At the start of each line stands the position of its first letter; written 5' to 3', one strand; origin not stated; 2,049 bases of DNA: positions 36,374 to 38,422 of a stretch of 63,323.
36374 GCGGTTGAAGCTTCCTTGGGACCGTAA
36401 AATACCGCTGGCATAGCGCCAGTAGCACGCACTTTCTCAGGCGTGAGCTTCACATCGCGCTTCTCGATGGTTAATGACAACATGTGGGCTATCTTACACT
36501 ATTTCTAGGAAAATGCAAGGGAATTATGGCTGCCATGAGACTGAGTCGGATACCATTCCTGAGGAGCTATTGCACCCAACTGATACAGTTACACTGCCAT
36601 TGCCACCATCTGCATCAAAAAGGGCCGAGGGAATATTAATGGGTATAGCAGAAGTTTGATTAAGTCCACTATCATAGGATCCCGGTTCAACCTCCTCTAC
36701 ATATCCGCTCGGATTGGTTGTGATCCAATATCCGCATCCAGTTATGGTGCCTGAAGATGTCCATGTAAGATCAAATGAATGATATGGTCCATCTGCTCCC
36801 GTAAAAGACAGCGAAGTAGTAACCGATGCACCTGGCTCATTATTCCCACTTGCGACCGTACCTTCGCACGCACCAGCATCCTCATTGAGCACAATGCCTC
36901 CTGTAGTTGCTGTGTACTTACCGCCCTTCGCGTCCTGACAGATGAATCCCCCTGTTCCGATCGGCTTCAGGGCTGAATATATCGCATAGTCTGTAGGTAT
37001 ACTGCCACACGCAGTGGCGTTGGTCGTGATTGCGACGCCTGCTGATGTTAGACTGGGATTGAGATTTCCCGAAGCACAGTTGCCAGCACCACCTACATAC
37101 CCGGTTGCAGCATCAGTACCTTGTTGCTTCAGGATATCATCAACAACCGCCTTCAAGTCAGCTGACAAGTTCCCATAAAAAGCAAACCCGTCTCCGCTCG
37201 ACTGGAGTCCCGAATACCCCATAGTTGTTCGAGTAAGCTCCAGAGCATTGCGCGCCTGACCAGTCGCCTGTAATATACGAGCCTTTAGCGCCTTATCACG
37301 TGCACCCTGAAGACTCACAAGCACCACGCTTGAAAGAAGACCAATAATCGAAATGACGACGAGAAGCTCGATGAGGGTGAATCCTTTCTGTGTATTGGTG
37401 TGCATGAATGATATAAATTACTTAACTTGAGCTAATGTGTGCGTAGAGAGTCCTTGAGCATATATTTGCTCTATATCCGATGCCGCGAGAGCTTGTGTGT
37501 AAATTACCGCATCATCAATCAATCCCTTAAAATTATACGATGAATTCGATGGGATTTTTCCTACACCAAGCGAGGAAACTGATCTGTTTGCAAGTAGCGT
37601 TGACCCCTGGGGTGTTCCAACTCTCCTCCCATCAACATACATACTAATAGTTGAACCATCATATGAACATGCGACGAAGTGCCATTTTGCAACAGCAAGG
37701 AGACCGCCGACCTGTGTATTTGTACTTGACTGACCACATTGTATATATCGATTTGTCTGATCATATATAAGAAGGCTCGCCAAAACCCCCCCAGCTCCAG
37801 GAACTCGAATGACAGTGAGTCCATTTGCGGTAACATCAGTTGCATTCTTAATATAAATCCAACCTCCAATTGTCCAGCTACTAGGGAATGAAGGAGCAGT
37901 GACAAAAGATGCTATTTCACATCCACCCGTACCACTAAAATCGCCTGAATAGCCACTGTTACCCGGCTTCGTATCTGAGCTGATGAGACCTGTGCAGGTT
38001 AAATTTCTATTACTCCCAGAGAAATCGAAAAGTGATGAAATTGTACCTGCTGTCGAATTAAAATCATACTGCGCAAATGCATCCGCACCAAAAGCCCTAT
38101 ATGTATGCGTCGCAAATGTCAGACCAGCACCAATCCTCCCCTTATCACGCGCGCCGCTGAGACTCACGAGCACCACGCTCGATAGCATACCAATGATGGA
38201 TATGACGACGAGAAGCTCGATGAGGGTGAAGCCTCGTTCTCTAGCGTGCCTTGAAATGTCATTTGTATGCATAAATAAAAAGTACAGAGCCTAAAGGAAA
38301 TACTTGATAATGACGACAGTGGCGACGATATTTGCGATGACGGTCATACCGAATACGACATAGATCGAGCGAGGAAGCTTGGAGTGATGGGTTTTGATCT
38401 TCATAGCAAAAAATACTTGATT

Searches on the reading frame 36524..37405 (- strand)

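Call 9: search_protein_families(library=pfam, proteins=[window:36524-37405:-], max_evalue=0.01)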
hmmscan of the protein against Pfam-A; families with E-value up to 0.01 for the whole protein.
window:36524-37405:- (293 aa): 1 family
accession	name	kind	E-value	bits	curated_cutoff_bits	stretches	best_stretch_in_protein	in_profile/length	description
PF07963.17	N_methyl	-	1.7e-08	34.1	21.2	1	4-29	2-27/27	Prokaryotic N-terminal methylation motif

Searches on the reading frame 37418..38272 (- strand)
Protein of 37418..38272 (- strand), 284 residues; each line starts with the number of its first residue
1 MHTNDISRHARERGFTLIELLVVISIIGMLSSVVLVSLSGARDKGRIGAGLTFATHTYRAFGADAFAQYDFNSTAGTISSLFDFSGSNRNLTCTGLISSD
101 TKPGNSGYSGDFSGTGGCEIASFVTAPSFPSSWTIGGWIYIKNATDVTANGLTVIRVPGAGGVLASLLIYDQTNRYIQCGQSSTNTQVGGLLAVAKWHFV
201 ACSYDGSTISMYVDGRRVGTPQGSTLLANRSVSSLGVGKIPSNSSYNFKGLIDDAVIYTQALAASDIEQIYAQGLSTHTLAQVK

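Call 9: search_protein_families(library=pfam, proteins=[window:37418-38272:-], max_evalue=0.01)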
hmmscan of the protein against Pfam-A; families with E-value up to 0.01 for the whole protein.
window:37418-38272:- (284 aa): 4 families
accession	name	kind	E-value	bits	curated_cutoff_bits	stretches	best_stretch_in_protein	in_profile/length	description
PF13385.13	Laminin_G_3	-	2.5e-18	67.1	27.6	1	127-267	15-150/151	Concanavalin A-like lectin/glucanases superfamily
PF07963.17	N_methyl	-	1.5e-08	34.3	21.2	1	11-35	3-27/27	Prokaryotic N-terminal methylation motif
PF02210.31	Laminin_G_2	-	2.9e-05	25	22.9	1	177-257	34-123/126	Laminin G domain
PF22925.3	TS_C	-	0.00085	19.4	27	1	167-262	102-199/202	Trans-sialidase, C-terminal domain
